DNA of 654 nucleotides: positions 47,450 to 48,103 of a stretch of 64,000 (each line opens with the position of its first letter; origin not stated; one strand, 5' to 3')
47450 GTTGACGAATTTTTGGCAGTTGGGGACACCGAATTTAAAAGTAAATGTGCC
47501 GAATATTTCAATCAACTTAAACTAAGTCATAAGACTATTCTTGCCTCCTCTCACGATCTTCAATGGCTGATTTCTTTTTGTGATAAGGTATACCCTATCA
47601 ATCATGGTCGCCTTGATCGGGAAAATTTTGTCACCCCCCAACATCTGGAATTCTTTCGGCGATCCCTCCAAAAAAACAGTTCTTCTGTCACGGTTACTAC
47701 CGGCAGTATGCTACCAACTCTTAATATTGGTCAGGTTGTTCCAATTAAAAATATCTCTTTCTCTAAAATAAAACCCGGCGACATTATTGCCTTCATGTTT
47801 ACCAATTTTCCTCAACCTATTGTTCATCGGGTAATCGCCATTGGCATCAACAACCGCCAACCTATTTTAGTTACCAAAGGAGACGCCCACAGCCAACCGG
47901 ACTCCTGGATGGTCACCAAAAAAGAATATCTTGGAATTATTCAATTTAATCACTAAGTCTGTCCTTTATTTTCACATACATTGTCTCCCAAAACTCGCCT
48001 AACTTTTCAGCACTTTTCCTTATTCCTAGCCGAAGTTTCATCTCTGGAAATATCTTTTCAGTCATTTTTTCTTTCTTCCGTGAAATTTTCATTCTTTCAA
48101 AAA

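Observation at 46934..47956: ABC-transporter ATPase fused to a cytoplasmic Ser/His S26 signal-peptidase-like domain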

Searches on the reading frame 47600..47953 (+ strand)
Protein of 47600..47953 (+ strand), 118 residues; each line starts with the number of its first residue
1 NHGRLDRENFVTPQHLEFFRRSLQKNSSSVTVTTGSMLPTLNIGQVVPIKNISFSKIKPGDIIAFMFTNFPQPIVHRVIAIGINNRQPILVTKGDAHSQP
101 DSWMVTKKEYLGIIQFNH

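Call 3: search_protein_families(library=pfam, proteins=[window:47600-47953:+], max_evalue=1)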
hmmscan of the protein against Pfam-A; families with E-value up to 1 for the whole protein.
window:47600-47953:+ (118 aa): 4 families
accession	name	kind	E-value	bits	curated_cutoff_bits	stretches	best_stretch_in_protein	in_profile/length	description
PF10502.14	Peptidase_S26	-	4.3e-06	27.2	22.9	1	28-81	24-80/168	Signal peptidase, peptidase S26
PF00717.28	Peptidase_S24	-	0.0034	17.5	23.3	1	24-80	32-84/116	Peptidase S24-like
PF25219.1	Znf_Tenuivirus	-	0.033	14.8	27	1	25-51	40-66/73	Zinc finger, Tenuivirus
PF12671.13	Amidase_6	-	0.082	13.4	23.2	1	51-107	102-153/163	Putative amidase domain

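Call 4: search_protein_families(library=ncbifam, proteins=[window:47600-47953:+], max_evalue=1)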
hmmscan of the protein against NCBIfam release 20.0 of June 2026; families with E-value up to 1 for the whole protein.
window:47600-47953:+ (118 aa): 3 families
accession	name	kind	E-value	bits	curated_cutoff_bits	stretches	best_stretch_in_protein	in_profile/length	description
TIGR02228.1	sigpep_I_arch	equivalog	1.6e-20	73.6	51.85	1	22-112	26-116/158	signal peptidase I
NF046067.1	SigPepSipWBacil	equivalog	6.2e-10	39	190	1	31-109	42-120/189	signal peptidase I SipW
TIGR02227.1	sigpep_I_bact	equivalog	6.3e-07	29.4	47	1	29-81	22-77/162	signal peptidase I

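Call 23: find_homologous_proteins(query=A2, max_evalue=0.001)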
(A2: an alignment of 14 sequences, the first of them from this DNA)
Query A2 (14 sequences) (109 aa, profile of the alignment): 64 proteins with E <= 0.001 among 1346 candidates.
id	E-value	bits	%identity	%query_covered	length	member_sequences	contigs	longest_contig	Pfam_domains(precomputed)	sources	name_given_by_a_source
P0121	3.4e-36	141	35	78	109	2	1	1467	-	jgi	jgi:signal peptidase I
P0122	4.3e-35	138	35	76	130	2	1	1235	-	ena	-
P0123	3.1e-34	135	32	75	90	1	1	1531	PF00717.29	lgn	-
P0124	4.8e-30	121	33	79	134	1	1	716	-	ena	-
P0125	6.2e-26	108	40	77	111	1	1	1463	PF00717.29,PF10502.15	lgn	-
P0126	3.3e-22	96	38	84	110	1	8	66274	-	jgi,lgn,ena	jgi:signal peptidase I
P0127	1.1e-21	94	37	86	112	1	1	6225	PF00717.29,PF10502.15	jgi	-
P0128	3.1e-16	77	36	80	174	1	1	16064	PF00717.29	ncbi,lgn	ncbi:MAG: signal peptidase I [Candidatus Omnitrophota bacterium]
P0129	3.7e-16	77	44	78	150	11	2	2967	PF10502.15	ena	-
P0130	6.1e-16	76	34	93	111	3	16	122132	PF00717.29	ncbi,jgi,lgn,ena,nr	ncbi:MAG: signal peptidase I [Ruminococcaceae bacterium]|nr:signal peptidase I [Oscillospiraceae bac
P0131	1.4e-14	72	36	79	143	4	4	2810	-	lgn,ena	-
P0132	1.8e-14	71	35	76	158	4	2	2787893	-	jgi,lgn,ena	jgi:signal peptidase I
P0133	2.2e-14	71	36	80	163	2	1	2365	PF10502.15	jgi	-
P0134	1.2e-13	69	40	91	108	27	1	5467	PF00717.29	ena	-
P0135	2.2e-13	68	28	93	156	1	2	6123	PF00717.29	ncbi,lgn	-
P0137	3.7e-13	67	34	94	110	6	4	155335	PF00717.29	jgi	jgi:peptidase S24-like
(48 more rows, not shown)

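Call 25: find_encoding_contigs(protein=P0130, flank=6000, max_places=3)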
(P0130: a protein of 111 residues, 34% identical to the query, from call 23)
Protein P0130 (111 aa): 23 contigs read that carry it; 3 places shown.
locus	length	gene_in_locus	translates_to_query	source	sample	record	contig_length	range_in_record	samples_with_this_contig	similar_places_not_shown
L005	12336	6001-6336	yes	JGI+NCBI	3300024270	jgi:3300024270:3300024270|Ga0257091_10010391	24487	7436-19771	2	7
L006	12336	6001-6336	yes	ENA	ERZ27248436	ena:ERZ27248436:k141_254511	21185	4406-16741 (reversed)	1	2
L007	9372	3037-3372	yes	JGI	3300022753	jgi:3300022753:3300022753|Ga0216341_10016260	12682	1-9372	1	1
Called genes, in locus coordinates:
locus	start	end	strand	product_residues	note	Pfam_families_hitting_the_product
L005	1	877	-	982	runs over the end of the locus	PF07944:Beta-AFase-like_GH127_cat, PF20736:Glyco_hydro127M, PF03422:CBM_6 (weak)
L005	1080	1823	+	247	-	PF02311:AraC_binding, PF00165:HTH_AraC (weak), PF12833:HTH_18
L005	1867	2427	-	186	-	-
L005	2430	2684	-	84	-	-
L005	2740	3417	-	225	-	PF01764:Lipase_3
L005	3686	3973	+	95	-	-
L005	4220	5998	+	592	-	PF02463:SMC_N (faint), PF00005:ABC_tran, PF13175:AAA_15 (weak), PF13304:AAA_21 (faint)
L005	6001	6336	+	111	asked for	PF00717:Peptidase_S24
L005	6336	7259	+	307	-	PF07475:Hpr_kinase_C (weak)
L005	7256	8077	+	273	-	PF13302:Acetyltransf_3 (weak), PF00583:Acetyltransf_1, PF13673:Acetyltransf_10 (weak), PF13508:Acetyltransf_7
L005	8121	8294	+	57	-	-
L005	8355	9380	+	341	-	PF04055:Radical_SAM, PF13353:Fer4_12 (weak), PF13186:SPASM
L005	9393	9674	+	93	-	PF05402:PqqD (weak)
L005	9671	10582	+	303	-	PF14907:NTP_transf_5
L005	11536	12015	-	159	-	PF01668:SmpB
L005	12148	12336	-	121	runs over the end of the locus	PF04977:DivIC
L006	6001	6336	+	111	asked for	PF00717:Peptidase_S24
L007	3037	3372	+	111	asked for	PF00717:Peptidase_S24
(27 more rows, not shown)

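Call 26: find_encoding_contigs(protein=P0126, flank=6000, max_places=2)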
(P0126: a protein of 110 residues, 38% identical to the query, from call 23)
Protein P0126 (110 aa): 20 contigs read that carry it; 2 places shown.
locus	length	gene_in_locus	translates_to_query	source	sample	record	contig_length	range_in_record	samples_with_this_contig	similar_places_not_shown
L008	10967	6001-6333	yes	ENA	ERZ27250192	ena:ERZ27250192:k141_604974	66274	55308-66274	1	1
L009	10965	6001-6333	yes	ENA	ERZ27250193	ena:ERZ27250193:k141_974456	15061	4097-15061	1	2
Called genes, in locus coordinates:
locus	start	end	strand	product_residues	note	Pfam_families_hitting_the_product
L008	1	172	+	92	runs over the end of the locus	PF04014:MazE_antitoxin (weak)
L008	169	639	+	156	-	PF13470:PIN_3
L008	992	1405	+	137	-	-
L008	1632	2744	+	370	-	PF13439:Glyco_transf_4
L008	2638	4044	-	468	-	PF02655:ATP-grasp_3, PF13535:ATP-grasp_4, PF15632:ATPgrasp_Ter (faint)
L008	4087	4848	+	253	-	PF00106:adh_short, PF08659:KR, PF23441:SDR, PF13561:adh_short_C2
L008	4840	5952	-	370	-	PF00155:Aminotran_1_2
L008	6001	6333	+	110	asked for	-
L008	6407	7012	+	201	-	-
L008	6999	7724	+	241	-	PF08843:AbiEii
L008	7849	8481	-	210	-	PF08843:AbiEii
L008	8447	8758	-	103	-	PF21956:DUF6922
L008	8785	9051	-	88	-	PF05402:PqqD, PF16007:DUF4777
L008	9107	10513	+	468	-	PF04055:Radical_SAM, PF13353:Fer4_12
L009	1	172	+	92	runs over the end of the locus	PF04014:MazE_antitoxin (weak)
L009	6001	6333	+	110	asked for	-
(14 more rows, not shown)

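Call 30: search_solved_structures(query=A2, max_evalue=1, show_alignments=3)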
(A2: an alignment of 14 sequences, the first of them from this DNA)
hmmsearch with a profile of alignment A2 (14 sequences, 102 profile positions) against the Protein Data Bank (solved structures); distinct sequences matched with E-value up to 1: 13.
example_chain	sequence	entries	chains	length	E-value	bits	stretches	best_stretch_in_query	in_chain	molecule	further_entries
7p2q_A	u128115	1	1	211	5.6e-13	52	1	15-89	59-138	Signal peptidase complex catalytic subunit SEC11C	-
7p2p_A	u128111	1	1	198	9.7e-13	51.2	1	15-89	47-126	Signal peptidase complex catalytic subunit SEC11A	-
9rjb_A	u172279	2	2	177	6.7e-12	48.5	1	15-89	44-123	Signal peptidase complex catalytic subunit SEC11A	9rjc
4wvh_A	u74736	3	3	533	0.00026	24.2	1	19-81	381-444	Maltose-binding periplasmic protein,Signal peptidase IB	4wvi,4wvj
4nv4_A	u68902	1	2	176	0.0016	21.7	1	20-83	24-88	Signal peptidase I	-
4me8_A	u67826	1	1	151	0.002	21.3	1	20-76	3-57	Signal peptidase I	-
4wvg_A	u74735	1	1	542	0.0024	21.1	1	20-81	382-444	Maltose-binding periplasmic protein,Signal peptidase IB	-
3jcr_K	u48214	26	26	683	0.63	13.3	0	57-94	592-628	hPrp3 | U4/U6 small nuclear ribonucleoprotein Prp3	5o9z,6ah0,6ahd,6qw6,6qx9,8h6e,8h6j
9nlo_A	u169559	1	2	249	0.73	13.1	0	20-43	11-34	Signal peptidase I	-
1t7d_A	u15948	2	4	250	0.92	12.8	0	20-43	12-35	SIGNAL PEPTIDASE I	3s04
1kn9_A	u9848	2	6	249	0.93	12.7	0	20-43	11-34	Signal peptidase I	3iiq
1b12_A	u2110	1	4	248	0.94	12.7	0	20-43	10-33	SIGNAL PEPTIDASE I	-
6b88_A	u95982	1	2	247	0.94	12.7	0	20-43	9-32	Signal peptidase I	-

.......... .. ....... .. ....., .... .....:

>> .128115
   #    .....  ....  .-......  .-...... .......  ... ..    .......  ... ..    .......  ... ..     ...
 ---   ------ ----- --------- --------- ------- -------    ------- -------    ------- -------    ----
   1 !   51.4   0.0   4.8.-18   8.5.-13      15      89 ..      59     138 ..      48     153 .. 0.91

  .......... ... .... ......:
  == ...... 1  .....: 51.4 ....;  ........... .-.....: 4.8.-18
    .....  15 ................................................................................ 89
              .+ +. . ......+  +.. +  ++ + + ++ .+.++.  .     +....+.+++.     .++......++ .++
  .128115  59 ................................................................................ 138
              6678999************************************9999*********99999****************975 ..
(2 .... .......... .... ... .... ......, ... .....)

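Call 35: predict_structure(alignment_id=A2)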
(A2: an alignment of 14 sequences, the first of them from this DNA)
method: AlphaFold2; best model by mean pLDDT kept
length: 109 residues; sequences in the alignment: 14
mean_pLDDT: 90.1   pTM: 0.81
mean pLDDT of the five models: 90.1, 88.6, 88.3, 85.4, 83.1
residues with pLDDT >= 90: 73; 70-90: 31; 50-70: 5; < 50: 0
segments of 3 or more residues with pLDDT < 50: none
pLDDT, mean of each block of 10 residues (from residue 1): 80 80 91 94 95 94 93 97 89 92 87
secondary structure, 60 per line:
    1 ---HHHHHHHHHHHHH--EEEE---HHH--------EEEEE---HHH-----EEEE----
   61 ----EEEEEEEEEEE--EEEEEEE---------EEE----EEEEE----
elements in order: H4-16 E19-22 E37-41 E53-56 E65-75 E78-84 E94-96 E101-105

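Call 40: fold_search(model_id=the predicted structure, library=pdb)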
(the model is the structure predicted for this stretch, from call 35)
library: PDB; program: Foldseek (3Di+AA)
matches with E <= 10: 789; with E <= 0.001: 1
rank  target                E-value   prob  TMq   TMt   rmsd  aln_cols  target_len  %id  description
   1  7p2q_A                9.5e-04  1.00  0.64  0.49   5.4       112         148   28  Human Signal Peptidase Complex Paralog C (SPC-C) (released 2021-10-06)
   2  7p2p_A                3.0e-03  1.00  0.65  0.50   5.0       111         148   26  Human Signal Peptidase Complex Paralog A (SPC-A) (released 2021-10-06)
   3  4wvg_A                4.0e-03  1.00  0.66  0.15   6.2       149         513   13  Crystal structure of the Type-I signal peptidase from Staphylococcus aureus (SpsB). (released 2015-09-23)
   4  3s04_A                4.0e-03  1.00  0.51  0.28  14.4       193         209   13  Crystal structure of Escherichia coli type I signal peptidase in complex with an Arylomycin Lipoglycopeptide Antibioti (released 2011-10-05)
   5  1t7d_B                4.8e-03  1.00  0.44  0.22  11.9        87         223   17  Crystal structure of Escherichia coli type I signal peptidase in complex with a lipopeptide inhibitor (released 2004-07-13)
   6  4wvj_A                6.0e-03  1.00  0.67  0.16   6.2       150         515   15  Crystal structure of the Type-I signal peptidase from Staphylococcus aureus (SpsB) in complex with an inhibitor peptid (released 2015-09-23)
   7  3s04_B                6.8e-03  1.00  0.52  0.27  14.8       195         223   12  Crystal structure of Escherichia coli type I signal peptidase in complex with an Arylomycin Lipoglycopeptide Antibioti (released 2011-10-05)
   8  9nlo_A                6.8e-03  1.00  0.49  0.25  15.2       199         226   12  Escherichia coli Signal Peptidase I Delta 2-76 P84A in complex with lipopeptide inhibitor (released 2025-11-19)
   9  4wvi_A                1.2e-02  1.00  0.66  0.15   6.3       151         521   15  Crystal structure of the Type-I signal peptidase from Staphylococcus aureus (SpsB) in complex with a substrate peptide (released 2015-09-23)
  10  4wvh_A                1.3e-02  1.00  0.67  0.15   6.2       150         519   15  Crystal structure of the Type-I signal peptidase from Staphylococcus aureus (SpsB) in complex with a substrate peptide (released 2015-09-23)
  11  3iiq_A                1.4e-02  0.99  0.42  0.22  11.6        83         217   18  Crystallographic analysis of bacterial signal peptidase in ternary complex with Arylomycin A2 and a beta-sultam inhibi (released 2009-09-01)
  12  1kn9_B                1.4e-02  0.99  0.41  0.21  12.2        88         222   18  CRYSTAL STRUCTURE OF A BACTERIAL SIGNAL PEPTIDASE APO-ENZYME, IMPLICATIONS FOR SIGNAL PEPTIDE BINDING AND THE SER-LYS  (released 2002-01-30)
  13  3iiq_B                1.6e-02  1.00  0.42  0.22   7.0        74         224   22  Crystallographic analysis of bacterial signal peptidase in ternary complex with Arylomycin A2 and a beta-sultam inhibi (released 2009-09-01)
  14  1t7d_A                2.0e-02  0.97  0.43  0.23  14.0       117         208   16  Crystal structure of Escherichia coli type I signal peptidase in complex with a lipopeptide inhibitor (released 2004-07-13)
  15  4n31_B                2.3e-02  1.00  0.51  0.42   9.0       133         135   12  Structure and activity of Streptococcus pyogenes SipA: a signal peptidase homologue essential for pilus polymerisation (released 2014-08-20)
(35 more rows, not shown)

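Call 63: search_protein_representatives(alignment_id=A2)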
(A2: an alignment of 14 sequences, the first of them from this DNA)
Query: 14 sequences, 102 profile positions. Proteins with E-value up to 0.001 (for the whole library): 38657; up to 1e-10: 3943; up to 1e-30: 1. The best 150 are listed.
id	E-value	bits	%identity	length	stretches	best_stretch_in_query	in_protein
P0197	1.8e-32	127.4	-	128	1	2-100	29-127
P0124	1.5e-30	121.3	-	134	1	2-101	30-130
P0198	1.8e-29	117.9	-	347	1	2-100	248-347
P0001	3.0e-28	113.9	-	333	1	3-101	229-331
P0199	4.3e-28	113.4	-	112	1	2-101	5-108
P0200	7.0e-27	109.5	-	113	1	3-100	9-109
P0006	1.4e-26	108.6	-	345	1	2-101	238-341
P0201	9.6e-26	105.9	-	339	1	2-100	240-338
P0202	1.2e-25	105.6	-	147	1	2-100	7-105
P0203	4.8e-25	103.6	-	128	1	2-101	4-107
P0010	2.4e-24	101.4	-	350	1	2-100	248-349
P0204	3.2e-24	101.0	-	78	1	26-101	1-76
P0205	7.7e-24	99.7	-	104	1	2-101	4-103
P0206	1.2e-23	99.1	-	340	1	2-100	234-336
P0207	2.0e-23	98.4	-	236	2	13-100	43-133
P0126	1.1e-22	96.1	-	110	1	6-100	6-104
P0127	3.5e-22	94.4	-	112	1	5-100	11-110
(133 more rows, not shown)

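Call 65: find_encoding_contigs(protein=P0137, flank=6000, max_places=2)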
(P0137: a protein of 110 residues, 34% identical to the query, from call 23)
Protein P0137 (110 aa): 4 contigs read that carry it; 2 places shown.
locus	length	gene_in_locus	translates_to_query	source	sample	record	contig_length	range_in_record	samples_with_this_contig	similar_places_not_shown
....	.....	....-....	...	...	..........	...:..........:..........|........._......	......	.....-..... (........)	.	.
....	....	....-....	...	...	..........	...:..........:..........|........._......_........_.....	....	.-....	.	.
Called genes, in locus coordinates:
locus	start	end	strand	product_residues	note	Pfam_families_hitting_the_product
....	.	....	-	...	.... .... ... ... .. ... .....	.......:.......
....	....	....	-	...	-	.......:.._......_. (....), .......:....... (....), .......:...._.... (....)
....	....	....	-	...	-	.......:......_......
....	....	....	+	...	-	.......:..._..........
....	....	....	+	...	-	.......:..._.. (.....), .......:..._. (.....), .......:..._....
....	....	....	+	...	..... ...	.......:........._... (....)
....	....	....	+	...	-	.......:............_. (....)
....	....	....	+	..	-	-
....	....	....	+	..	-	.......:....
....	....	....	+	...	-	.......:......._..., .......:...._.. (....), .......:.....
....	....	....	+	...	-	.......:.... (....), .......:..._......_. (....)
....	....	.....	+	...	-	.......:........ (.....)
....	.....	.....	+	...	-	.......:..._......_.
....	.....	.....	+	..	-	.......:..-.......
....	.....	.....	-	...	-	-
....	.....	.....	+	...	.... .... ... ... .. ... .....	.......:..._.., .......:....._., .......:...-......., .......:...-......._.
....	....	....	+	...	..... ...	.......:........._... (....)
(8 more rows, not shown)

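Call 66: find_encoding_contigs(protein=P0127, flank=6000, max_places=2)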
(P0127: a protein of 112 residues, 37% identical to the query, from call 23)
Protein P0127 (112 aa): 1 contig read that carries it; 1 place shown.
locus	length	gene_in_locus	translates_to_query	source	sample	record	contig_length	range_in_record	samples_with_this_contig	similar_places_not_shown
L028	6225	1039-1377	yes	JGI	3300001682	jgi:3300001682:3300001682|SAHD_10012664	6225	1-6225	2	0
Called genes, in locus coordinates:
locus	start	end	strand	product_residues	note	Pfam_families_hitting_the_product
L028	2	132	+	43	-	?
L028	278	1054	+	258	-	-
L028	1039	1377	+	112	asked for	PF00717:Peptidase_S24 (weak), PF10502:Peptidase_S26 (weak)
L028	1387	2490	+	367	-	PF00665:rve (faint), PF22483:Mu-transpos_C_2, PF01695:IstB_IS21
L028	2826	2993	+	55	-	-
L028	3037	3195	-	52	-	-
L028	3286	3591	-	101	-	-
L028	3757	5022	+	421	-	PF04055:Radical_SAM, PF13353:Fer4_12 (weak)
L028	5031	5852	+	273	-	-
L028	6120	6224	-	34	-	?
